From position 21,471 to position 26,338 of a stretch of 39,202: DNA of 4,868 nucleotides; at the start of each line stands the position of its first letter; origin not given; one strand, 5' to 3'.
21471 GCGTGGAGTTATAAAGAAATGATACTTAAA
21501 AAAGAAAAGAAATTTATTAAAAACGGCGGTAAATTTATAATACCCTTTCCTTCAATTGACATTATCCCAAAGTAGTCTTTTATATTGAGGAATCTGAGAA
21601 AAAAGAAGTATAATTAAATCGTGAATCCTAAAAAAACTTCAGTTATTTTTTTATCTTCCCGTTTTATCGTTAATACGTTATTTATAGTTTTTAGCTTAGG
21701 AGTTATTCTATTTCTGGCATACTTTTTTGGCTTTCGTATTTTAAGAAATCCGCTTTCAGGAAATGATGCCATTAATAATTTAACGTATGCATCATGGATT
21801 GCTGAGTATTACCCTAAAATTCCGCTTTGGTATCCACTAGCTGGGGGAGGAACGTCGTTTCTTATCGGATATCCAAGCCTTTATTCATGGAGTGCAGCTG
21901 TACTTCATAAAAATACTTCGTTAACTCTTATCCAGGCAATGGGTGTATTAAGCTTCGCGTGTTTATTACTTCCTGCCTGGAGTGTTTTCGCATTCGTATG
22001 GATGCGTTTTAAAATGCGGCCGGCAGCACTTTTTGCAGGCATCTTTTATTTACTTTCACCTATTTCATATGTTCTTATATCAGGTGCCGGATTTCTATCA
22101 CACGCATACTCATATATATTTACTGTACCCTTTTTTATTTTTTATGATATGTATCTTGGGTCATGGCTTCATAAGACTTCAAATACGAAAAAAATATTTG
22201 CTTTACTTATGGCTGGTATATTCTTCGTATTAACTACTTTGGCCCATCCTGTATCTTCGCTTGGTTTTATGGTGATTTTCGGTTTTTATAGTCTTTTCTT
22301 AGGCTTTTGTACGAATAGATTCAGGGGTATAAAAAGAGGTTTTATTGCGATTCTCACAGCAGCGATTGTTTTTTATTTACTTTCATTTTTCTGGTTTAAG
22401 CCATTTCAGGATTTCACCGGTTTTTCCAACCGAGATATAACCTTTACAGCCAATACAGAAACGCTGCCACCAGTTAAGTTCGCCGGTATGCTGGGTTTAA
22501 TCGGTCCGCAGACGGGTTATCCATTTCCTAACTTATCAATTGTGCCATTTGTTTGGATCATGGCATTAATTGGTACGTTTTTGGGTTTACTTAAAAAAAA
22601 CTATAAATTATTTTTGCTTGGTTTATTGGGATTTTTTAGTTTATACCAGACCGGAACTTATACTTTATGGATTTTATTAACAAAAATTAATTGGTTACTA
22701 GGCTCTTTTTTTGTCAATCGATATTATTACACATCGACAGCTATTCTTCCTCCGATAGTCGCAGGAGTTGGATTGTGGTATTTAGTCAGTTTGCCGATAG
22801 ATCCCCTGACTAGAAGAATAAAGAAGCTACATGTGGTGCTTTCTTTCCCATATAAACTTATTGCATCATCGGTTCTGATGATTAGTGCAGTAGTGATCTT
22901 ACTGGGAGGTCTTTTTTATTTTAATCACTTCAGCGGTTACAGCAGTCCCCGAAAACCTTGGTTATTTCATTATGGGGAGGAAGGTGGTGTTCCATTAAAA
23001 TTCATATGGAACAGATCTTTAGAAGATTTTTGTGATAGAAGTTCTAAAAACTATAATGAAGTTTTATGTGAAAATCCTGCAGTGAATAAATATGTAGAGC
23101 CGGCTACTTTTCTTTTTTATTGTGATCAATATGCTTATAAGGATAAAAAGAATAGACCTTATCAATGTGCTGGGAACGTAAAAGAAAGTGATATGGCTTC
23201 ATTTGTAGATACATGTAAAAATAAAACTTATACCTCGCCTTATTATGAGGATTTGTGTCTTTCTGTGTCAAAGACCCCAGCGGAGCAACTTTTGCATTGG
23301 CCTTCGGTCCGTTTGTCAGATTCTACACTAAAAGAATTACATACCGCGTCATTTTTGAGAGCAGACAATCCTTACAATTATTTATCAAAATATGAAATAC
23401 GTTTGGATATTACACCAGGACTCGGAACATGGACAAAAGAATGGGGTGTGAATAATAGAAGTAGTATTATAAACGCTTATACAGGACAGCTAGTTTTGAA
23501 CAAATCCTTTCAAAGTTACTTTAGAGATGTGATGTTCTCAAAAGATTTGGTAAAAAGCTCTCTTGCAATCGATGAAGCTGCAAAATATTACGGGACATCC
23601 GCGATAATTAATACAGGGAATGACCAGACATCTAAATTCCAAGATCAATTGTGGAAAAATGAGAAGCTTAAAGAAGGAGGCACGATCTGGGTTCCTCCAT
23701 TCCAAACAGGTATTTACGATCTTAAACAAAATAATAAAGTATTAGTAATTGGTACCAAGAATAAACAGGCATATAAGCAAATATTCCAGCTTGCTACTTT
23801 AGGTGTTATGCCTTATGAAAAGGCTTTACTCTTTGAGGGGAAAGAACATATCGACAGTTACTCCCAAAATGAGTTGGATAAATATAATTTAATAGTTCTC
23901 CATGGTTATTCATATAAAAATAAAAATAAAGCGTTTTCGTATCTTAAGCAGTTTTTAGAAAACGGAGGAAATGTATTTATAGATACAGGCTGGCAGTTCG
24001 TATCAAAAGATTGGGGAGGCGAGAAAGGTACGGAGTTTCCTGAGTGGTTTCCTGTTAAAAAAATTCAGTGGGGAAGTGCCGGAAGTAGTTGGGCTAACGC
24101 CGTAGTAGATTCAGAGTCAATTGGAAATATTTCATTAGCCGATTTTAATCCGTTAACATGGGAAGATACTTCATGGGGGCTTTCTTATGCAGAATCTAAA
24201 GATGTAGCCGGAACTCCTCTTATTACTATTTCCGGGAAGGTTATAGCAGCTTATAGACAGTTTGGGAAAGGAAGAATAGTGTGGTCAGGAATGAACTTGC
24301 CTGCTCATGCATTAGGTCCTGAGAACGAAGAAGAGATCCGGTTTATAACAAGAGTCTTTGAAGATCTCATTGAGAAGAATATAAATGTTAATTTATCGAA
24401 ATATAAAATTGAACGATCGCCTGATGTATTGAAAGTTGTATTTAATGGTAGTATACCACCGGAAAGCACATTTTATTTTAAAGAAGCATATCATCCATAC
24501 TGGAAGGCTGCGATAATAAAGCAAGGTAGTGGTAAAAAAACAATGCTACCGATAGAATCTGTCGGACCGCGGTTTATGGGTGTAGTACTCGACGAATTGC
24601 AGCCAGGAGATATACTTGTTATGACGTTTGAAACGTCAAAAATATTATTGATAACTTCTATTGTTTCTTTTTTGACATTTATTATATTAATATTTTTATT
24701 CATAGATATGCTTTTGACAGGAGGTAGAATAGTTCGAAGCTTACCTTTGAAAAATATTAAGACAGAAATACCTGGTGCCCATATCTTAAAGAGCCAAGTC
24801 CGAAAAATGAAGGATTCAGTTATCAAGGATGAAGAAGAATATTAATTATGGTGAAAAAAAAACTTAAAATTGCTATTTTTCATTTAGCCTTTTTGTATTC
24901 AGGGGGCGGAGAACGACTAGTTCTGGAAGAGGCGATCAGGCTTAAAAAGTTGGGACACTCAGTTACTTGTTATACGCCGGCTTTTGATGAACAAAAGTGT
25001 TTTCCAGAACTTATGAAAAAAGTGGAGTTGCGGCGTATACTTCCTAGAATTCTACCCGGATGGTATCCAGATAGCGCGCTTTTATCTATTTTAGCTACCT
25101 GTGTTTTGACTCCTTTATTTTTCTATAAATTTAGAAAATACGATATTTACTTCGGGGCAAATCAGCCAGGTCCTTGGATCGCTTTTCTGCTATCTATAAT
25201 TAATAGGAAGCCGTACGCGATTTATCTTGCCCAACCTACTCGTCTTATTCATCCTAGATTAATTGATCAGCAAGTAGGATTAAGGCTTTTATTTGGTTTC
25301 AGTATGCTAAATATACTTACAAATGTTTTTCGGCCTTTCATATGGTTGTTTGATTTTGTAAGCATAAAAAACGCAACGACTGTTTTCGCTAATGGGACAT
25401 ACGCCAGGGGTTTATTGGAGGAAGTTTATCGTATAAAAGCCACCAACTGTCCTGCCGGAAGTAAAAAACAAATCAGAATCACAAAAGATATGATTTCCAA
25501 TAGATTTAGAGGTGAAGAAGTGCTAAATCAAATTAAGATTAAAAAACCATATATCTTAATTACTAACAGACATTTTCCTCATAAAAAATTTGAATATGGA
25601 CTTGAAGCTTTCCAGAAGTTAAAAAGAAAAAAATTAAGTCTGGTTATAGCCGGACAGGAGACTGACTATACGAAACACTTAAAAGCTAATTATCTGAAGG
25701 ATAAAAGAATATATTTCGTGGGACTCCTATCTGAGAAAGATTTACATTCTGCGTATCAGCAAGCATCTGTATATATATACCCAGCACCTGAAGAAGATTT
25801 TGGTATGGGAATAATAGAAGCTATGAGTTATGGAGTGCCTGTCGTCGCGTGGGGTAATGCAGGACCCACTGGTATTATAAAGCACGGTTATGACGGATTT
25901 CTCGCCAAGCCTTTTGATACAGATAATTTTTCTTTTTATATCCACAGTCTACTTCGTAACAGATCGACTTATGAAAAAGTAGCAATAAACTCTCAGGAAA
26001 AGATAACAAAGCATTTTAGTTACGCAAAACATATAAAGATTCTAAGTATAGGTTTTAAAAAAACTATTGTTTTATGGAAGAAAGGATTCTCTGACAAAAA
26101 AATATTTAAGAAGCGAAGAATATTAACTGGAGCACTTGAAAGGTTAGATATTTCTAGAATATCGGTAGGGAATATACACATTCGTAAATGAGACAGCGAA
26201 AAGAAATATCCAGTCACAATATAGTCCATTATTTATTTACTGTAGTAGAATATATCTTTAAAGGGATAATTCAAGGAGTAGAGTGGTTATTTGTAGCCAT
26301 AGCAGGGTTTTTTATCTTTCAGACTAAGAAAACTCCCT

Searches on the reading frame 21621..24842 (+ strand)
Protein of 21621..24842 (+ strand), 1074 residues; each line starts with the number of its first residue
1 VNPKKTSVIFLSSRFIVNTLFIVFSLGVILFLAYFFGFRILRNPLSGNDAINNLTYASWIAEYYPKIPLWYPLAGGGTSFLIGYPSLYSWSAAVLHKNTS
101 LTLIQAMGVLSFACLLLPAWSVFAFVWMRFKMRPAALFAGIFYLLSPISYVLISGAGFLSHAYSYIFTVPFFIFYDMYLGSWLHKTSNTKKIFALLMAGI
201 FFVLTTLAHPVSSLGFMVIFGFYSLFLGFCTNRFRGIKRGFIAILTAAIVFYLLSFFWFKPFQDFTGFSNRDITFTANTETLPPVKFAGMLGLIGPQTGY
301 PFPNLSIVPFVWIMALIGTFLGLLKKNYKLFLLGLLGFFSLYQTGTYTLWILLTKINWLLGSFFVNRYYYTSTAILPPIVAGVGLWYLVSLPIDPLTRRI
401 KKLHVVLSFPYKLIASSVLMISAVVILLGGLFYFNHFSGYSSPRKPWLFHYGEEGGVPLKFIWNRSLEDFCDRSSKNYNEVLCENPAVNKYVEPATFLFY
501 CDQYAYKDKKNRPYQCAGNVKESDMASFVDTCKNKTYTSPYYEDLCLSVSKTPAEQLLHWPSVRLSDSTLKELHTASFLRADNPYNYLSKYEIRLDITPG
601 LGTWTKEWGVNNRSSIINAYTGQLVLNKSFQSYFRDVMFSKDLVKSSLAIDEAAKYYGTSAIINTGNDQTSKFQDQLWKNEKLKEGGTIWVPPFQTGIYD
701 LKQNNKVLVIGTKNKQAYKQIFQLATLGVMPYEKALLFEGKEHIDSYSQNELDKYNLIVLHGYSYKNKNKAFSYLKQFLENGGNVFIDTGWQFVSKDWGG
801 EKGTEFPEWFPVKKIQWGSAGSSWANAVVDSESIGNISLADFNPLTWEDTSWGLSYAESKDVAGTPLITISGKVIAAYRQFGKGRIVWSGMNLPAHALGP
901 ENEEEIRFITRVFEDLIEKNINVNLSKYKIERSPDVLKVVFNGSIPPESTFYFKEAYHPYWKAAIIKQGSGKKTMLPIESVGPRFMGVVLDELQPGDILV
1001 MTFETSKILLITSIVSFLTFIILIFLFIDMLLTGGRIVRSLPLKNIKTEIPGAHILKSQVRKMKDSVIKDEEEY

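Call 24: search_protein_families(library=pfam, proteins=[window:21621-24842:+], max_evalue=0.0001)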
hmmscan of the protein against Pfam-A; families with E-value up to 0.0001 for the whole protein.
window:21621-24842:+ (1074 aa): 1 family
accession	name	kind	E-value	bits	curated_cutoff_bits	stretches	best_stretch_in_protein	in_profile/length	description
PF10131.15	PTPS_related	-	5.2e-05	22.3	26.4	1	741-791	478-528/621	6-pyruvoyl-tetrahydropterin synthase related domain; membrane protein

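Call 75: search_protein_families(library=ncbifam, proteins=[window:21621-24842:+], max_evalue=10)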
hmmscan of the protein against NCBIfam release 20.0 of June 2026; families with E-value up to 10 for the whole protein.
window:21621-24842:+ (1074 aa): 0 families

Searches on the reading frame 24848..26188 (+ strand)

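Call 24: search_protein_families(library=pfam, proteins=[window:24848-26188:+], max_evalue=0.0001)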
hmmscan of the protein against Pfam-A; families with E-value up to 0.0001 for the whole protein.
window:24848-26188:+ (447 aa): 4 families
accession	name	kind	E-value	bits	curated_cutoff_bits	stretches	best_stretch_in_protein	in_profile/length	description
PF00534.26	Glycos_transf_1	-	1.2e-31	110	26.4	1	229-384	11-171/172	Glycosyl transferases group 1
PF13692.12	Glyco_trans_1_4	-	1.1e-23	84.5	27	1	234-371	2-142/142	Glycosyl transferases group 1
PF13439.12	Glyco_transf_4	-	7.2e-07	29.8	28.5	1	19-198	2-156/170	Glycosyltransferase Family 4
PF20706.3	GT4-conflict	-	4.7e-06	26.3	26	1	295-341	271-317/385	Family 4 Glycosyltransferase in conflict systems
